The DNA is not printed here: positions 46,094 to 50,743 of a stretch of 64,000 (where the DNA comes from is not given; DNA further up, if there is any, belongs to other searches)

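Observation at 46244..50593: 1449-aa surface protein with about 40 consecutive canonical EF-hand-like calcium loops behind a beta-helix domain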

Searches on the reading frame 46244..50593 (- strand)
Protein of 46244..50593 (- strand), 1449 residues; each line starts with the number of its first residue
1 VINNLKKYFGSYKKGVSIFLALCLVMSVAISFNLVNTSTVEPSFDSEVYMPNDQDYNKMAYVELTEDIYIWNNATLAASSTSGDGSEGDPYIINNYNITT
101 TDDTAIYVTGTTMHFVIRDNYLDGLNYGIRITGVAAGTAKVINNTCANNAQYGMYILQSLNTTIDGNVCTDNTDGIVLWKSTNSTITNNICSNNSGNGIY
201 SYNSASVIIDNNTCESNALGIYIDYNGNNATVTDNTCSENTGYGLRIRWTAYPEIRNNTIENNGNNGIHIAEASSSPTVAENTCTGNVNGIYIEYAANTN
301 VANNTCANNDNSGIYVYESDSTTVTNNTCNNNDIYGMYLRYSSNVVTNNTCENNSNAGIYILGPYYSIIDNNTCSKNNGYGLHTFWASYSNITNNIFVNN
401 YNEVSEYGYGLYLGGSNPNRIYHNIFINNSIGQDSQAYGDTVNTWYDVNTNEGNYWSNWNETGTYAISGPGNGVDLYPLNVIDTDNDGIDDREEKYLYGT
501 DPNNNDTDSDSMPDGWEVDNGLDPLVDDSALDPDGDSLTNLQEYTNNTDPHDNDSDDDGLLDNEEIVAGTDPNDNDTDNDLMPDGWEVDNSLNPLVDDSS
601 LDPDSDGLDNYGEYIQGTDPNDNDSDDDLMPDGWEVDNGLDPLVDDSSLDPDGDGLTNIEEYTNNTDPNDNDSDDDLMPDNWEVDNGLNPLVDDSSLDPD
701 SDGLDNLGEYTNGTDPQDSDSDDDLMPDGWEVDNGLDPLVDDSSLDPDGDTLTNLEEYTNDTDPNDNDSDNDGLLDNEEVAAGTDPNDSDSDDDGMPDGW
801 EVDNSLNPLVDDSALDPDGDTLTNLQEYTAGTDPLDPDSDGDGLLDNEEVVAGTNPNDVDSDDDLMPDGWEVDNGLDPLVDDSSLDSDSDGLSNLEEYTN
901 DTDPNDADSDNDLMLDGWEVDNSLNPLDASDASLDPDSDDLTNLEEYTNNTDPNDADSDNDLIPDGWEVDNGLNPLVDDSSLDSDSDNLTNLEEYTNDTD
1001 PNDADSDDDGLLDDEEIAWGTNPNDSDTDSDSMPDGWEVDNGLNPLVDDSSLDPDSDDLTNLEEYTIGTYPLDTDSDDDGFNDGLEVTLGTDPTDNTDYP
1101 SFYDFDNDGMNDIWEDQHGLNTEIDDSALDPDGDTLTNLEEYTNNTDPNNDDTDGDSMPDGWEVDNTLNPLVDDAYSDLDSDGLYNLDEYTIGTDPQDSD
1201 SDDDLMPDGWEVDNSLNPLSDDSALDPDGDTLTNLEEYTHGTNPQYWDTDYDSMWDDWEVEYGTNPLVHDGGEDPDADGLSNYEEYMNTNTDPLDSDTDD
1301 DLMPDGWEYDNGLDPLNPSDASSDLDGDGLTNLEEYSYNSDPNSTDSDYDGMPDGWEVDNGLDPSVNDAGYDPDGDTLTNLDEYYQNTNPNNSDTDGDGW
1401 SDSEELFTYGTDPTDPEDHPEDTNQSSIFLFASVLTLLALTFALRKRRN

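Call 3: search_protein_families(library=pfam, proteins=[window:46244-50593:-], max_evalue=0.01)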
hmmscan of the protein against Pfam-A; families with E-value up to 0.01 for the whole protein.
window:46244-50593:- (1449 aa): 4 families
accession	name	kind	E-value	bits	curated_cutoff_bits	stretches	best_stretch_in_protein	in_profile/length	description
PF13229.12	Beta_helix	-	6.8e-65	218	25.9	4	175-328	2-157/158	Right handed beta helix region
PF05048.19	NosD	-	4e-57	193.5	23.6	4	161-311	26-174/212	Periplasmic copper-binding protein (NosD)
PF18884.5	TSP3_bac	-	1.6e-25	89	25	7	768-788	1-21/22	Bacterial TSP3 repeat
PF07602.17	DUF1565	-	0.0015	18.4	20.3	0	238-315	120-203/257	Protein of unknown function (DUF1565)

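Call 4: search_protein_families(library=ncbifam, proteins=[window:46244-50593:-], max_evalue=0.01)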
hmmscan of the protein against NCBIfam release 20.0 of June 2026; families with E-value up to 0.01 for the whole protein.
window:46244-50593:- (1449 aa): 6 families
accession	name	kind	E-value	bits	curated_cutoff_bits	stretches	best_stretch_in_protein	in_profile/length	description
NF042425.1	Amuc_1099_fam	equivalog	8.7e-66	222.7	50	12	866-909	108-152/321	Amuc_1099 family pilus-like system protein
TIGR03804.1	para_beta_helix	repeat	1.9e-34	117.1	19.45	9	290-333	1-43/44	parallel beta-helix repeat protein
NF047639.1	throspo3_MtsD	equivalog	2.9e-34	118.2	800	8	1273-1348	459-533/651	cell-cell cohesion protein MtsD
NF033765.2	gliding_CglD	equivalog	5.8e-27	93.9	400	6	900-1058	169-318/1124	adventurous gliding motility lipoprotein CglD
TIGR04247.1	NosD_copper_fam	subfamily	8e-22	77.3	300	2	97-283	69-258/377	nitrous oxide reductase family maturation protein NosD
TIGR03805.1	beta_helix_1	subfamily_domain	8.1e-08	31.7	141.5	1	159-242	92-175/314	parallel beta-helix domain-containing protein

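Call 8: search_solved_structures(query=window:46244-50593:-, max_evalue=0.01, show_alignments=3)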
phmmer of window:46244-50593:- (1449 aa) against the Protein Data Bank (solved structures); distinct sequences matched with E-value up to 0.01: 2.
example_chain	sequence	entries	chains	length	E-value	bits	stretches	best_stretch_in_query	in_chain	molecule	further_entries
6mi5_X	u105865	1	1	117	0.0054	17.7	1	765-851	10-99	Lanmodulin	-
8fns_A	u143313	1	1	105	0.0081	17.1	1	768-851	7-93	EF-hand domain-containing protein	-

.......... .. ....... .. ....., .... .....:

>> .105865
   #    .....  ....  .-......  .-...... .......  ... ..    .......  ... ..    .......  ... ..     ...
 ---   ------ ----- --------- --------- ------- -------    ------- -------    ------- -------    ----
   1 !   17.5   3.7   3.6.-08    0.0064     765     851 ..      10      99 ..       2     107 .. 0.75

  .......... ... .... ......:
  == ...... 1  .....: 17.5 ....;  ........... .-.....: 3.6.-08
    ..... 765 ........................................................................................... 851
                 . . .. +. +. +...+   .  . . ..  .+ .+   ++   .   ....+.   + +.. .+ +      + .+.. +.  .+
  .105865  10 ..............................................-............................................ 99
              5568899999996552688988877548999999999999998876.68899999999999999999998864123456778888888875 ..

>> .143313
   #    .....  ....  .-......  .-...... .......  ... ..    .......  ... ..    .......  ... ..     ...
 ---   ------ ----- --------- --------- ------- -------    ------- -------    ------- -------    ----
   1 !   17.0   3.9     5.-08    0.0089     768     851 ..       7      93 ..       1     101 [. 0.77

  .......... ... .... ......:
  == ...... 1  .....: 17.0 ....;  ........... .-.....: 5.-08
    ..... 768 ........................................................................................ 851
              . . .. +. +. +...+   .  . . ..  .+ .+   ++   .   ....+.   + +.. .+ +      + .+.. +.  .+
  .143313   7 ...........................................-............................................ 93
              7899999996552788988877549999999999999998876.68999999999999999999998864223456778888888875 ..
